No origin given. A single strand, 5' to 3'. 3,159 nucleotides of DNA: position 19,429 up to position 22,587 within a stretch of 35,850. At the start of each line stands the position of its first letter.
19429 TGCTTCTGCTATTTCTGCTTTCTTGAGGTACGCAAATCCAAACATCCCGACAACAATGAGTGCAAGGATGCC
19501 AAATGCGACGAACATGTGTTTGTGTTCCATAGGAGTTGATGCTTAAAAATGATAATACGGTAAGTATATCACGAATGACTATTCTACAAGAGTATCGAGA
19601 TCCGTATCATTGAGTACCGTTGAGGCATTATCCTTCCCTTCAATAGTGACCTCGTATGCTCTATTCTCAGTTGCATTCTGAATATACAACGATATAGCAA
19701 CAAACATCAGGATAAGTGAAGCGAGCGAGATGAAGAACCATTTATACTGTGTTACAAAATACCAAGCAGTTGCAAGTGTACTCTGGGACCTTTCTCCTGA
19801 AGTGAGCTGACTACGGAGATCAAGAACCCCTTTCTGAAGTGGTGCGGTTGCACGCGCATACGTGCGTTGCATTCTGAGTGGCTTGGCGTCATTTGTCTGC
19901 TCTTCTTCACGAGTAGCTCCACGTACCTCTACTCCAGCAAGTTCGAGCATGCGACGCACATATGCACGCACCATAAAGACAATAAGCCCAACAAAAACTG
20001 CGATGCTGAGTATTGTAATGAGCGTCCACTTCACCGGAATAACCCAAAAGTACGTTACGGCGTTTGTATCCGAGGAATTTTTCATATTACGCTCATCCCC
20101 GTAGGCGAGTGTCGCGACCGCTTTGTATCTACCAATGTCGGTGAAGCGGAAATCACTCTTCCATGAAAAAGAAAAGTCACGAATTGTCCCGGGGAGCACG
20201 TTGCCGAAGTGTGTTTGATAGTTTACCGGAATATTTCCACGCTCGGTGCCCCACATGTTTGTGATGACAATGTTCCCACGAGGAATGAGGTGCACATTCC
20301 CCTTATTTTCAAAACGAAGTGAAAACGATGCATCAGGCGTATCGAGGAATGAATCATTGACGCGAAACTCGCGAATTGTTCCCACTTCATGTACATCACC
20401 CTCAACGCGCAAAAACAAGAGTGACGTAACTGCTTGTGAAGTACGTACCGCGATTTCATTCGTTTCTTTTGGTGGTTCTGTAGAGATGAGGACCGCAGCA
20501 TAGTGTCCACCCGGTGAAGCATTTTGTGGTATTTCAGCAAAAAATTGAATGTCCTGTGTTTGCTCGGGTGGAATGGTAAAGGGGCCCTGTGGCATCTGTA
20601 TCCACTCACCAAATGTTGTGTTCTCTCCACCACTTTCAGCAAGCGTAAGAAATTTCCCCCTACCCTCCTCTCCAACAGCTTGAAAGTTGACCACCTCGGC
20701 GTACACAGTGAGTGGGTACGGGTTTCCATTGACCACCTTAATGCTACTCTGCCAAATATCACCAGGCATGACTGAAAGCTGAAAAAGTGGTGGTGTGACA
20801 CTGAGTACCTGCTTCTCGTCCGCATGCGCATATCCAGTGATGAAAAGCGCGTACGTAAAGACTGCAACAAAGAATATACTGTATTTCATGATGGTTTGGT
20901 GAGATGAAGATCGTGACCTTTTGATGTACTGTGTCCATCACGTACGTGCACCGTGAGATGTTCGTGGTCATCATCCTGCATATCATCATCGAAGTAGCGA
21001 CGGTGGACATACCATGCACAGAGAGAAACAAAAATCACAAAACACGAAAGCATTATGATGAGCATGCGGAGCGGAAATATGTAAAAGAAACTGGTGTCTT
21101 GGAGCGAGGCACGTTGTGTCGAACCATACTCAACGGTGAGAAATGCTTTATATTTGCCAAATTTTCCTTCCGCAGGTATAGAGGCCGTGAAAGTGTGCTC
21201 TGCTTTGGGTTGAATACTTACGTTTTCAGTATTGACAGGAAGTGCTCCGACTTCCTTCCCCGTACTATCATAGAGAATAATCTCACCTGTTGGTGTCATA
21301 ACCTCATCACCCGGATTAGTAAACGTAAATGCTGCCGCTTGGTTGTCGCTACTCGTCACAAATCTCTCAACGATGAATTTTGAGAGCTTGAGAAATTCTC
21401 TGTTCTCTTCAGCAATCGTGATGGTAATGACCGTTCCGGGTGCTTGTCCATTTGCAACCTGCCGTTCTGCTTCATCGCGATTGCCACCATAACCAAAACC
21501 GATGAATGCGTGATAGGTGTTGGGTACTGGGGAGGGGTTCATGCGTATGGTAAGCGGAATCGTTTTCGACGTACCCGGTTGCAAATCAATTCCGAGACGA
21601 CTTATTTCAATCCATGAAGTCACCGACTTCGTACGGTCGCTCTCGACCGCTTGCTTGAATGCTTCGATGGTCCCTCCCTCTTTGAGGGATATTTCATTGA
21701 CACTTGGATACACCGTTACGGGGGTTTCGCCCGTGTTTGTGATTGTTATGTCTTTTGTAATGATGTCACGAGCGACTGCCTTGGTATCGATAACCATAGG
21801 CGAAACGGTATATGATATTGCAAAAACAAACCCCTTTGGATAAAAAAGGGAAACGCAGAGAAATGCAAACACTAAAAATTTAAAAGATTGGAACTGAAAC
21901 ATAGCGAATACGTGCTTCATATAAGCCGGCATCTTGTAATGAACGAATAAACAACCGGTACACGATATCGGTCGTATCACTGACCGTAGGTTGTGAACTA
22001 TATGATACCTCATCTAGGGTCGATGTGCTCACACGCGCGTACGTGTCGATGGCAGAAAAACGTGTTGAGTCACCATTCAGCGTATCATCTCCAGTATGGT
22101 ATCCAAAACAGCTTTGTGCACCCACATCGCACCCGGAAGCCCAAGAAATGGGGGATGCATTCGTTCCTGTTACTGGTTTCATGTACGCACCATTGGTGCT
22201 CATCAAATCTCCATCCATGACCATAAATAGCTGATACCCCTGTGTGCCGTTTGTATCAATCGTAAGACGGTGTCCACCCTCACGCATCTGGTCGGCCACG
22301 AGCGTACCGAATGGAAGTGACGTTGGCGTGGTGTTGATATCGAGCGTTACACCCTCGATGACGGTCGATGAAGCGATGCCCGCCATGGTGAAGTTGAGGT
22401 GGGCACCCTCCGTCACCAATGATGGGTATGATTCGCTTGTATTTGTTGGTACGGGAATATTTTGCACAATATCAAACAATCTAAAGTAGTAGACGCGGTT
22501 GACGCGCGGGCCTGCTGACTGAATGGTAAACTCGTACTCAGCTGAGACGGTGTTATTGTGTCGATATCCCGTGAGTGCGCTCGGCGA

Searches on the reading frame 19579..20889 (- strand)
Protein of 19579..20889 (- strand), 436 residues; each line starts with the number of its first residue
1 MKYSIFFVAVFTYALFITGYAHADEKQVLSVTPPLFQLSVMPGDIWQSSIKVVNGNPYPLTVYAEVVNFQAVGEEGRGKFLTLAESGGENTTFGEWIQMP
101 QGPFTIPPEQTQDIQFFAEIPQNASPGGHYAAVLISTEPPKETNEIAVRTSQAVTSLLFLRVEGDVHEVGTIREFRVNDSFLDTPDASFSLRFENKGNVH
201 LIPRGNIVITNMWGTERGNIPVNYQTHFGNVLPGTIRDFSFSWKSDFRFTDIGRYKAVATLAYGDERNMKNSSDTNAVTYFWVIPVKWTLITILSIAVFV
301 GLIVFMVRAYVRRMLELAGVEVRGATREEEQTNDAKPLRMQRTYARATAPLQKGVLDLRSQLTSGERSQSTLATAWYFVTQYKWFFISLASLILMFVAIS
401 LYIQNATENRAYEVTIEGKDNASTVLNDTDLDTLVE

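Call 6: search_protein_families(library=pfam, proteins=[window:19579-20889:-], max_evalue=0.001)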
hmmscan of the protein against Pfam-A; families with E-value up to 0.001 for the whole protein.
window:19579-20889:- (436 aa): 0 families

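Call 21: search_protein_families(library=ncbifam, proteins=[window:19579-20889:-], max_evalue=0.01)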
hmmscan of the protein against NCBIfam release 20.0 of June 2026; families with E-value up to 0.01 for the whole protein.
window:19579-20889:- (436 aa): 1 family
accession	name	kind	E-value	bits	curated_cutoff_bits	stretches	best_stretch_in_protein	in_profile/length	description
NF007973.0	PRK10697.1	equivalog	0.006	16.5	136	0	280-333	28-80/119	envelope stress response membrane protein PspC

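Call 38: search_protein_families(library=pfam, proteins=[window:19579-20889:-], max_evalue=1)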
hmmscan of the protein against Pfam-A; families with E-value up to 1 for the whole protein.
window:19579-20889:- (436 aa): 2 families
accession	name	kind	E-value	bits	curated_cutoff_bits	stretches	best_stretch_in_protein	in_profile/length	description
PF13567.11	DUF4131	-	0.13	12.4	31.6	0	372-414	18-61/165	Domain of unknown function (DUF4131)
PF11614.14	FixG_C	-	0.17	12.5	25.6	0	99-143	64-109/119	IG-like fold at C-terminal of FixG, putative oxidoreductase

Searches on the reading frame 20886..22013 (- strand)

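Call 6: search_protein_families(library=pfam, proteins=[window:20886-22013:-], max_evalue=0.001)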
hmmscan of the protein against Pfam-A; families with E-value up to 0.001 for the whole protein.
window:20886-22013:- (375 aa): 2 families
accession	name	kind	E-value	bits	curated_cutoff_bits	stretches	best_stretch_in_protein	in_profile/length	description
PF06030.18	WxLIP_PGBD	-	0.00034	21.1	27.3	0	88-161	32-107/121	WxL Interacting Protein, peptidoglycan binding domain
PF06280.18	fn3_5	-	0.00066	20.8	27.6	0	85-159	10-81/112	Fn3-like domain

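Call 21: search_protein_families(library=ncbifam, proteins=[window:20886-22013:-], max_evalue=0.01)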
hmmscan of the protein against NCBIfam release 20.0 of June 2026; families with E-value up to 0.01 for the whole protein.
window:20886-22013:- (375 aa): 0 families

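Call 38: search_protein_families(library=pfam, proteins=[window:20886-22013:-], max_evalue=1)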
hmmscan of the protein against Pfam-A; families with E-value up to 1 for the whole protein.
window:20886-22013:- (375 aa): 6 families
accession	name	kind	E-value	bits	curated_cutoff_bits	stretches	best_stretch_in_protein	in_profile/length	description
PF06030.18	WxLIP_PGBD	-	0.00034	21.1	27.3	1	88-161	32-107/121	WxL Interacting Protein, peptidoglycan binding domain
PF06280.18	fn3_5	-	0.00066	20.8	27.6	1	85-159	10-81/112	Fn3-like domain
PF16116.10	DUF4832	-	0.014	15.6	29.2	1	244-300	145-203/216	Domain of unknown function (DUF4832)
PF14016.12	DUF4232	-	0.016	15.8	27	1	86-165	20-88/129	Domain of unknown function (DUF4232)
PF21310.3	OCRL-like_ASH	-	0.051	14.2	27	0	106-161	19-75/109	Inositol polyphosphate 5-phosphatase OCRL-like, ASH domain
PF06667.17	PspB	-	0.19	12.2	25.6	1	317-354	7-44/73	Phage shock protein B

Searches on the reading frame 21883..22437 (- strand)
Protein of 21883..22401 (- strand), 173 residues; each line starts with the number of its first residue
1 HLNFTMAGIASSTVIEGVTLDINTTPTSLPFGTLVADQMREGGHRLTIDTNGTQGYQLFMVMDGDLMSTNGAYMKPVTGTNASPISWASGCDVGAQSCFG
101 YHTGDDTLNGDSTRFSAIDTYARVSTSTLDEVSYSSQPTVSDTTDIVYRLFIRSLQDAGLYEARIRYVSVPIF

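Call 70: search_protein_families(library=pfam, proteins=[window:21883-22401:-], max_evalue=10)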
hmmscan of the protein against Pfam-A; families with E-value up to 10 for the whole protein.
seq(173 aa): 0 families

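Call 85: search_solved_structures(query=A6, max_evalue=10, show_alignments=2)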
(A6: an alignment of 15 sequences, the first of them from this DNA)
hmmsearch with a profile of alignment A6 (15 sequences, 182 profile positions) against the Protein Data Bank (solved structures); distinct sequences matched with E-value up to 10: 2.
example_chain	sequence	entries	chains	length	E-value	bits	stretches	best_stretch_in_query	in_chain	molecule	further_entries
7eyd_A1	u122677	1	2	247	0.54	13.3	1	42-88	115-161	Phycobilisome rod-core linker polypeptide CpcG2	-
7ksc_A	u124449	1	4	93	0.67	12.9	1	93-160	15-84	Non-specific lipid-transfer protein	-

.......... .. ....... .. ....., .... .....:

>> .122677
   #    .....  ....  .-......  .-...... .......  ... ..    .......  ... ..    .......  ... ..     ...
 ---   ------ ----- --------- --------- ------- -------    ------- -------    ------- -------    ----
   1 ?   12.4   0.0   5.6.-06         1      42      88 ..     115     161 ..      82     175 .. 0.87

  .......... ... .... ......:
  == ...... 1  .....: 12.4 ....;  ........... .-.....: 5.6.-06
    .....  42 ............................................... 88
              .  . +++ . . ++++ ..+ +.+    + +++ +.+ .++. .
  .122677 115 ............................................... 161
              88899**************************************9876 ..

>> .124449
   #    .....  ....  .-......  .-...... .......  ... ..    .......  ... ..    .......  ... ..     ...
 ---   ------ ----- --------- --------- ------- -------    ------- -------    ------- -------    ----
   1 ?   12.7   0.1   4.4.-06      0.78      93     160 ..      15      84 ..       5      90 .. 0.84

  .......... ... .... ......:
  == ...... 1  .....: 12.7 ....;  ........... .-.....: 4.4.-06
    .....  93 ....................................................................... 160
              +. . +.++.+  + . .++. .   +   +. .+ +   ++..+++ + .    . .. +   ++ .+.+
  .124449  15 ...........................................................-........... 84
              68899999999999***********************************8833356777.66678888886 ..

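Call 86: find_homologous_proteins(query=A6, max_evalue=0.001)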
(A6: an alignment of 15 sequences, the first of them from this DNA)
Query A6 (15 sequences) (185 aa, profile of the alignment): 178 proteins with E <= 0.001 among 8000 candidates; the best 120 are listed.
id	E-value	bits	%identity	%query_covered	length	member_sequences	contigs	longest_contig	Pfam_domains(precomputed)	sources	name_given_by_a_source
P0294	1.6e-74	268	44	99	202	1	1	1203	-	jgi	jgi:hypothetical protein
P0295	3.7e-73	263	45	98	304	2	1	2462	-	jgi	jgi:hypothetical protein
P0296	7.3e-73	262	47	98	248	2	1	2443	-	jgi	jgi:hypothetical protein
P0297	1.3e-71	258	50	98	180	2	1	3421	-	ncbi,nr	ncbi:hypothetical protein KC906_03115, partial [Candidatus Kaiserbacteria bacterium]|nr:hypothetical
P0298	1.8e-70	254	47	98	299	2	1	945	-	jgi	jgi:hypothetical protein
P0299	2.6e-70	254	65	99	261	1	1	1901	-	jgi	jgi:hypothetical protein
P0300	1.7e-69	251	45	98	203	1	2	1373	-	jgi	jgi:hypothetical protein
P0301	4.2e-69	250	66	99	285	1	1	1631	-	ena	-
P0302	1.9e-67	245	65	100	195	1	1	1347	-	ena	-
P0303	9.5e-67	242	43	99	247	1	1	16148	-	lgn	-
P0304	1.2e-66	242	61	99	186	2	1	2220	-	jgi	jgi:hypothetical protein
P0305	2.0e-66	241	45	99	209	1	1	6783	-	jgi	jgi:hypothetical protein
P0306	2.0e-66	241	42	100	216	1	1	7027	-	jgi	jgi:hypothetical protein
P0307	5.4e-66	240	46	98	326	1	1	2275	-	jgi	jgi:hypothetical protein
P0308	7.3e-66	239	55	100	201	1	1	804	-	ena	-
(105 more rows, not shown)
